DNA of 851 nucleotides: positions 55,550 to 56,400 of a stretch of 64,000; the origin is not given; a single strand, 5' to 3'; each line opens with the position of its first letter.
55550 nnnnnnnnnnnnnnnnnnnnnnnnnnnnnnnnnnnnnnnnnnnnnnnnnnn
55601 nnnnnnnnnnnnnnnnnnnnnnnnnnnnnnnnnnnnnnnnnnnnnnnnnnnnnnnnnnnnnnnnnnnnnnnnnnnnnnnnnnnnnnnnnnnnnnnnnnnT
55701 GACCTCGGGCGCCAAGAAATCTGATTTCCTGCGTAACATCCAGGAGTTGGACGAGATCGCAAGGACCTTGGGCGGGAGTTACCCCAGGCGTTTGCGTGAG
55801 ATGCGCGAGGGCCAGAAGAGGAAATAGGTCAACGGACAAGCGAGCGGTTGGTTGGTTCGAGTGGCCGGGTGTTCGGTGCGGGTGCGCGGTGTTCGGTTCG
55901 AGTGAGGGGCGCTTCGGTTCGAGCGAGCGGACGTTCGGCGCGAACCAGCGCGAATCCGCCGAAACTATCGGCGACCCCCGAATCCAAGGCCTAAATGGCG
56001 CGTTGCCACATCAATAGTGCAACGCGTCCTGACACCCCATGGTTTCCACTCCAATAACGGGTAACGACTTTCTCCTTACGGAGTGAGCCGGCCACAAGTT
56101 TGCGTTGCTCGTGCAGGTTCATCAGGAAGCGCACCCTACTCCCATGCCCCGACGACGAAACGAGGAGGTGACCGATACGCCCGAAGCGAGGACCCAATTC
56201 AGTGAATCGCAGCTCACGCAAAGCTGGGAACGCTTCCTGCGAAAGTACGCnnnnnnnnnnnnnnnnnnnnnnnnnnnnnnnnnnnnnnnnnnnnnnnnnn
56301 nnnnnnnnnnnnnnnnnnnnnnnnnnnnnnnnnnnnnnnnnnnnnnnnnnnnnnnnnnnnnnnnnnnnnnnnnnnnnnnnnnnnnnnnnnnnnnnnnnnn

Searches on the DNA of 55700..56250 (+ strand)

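Call 26: search_rna_families(source=window, start=55700, end=56250, threshold=evalue, max_evalue=10)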
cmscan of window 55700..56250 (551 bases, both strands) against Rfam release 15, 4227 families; matches with E-value up to 10: 0.
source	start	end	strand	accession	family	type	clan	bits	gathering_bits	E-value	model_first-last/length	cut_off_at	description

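Call 76: search_dna_similar(query=window:55800-56143:+, collection=plasmids, mode=distant, max_evalue=0.01, max_rows=8)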
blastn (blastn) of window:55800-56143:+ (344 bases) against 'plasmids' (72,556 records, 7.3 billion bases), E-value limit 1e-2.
No match.

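Call 77: search_dna_similar(query=window:55800-56143:+, collection=phages, mode=distant, max_evalue=0.01, max_rows=8)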
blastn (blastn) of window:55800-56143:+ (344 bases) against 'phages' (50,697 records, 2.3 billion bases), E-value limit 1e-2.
No match.
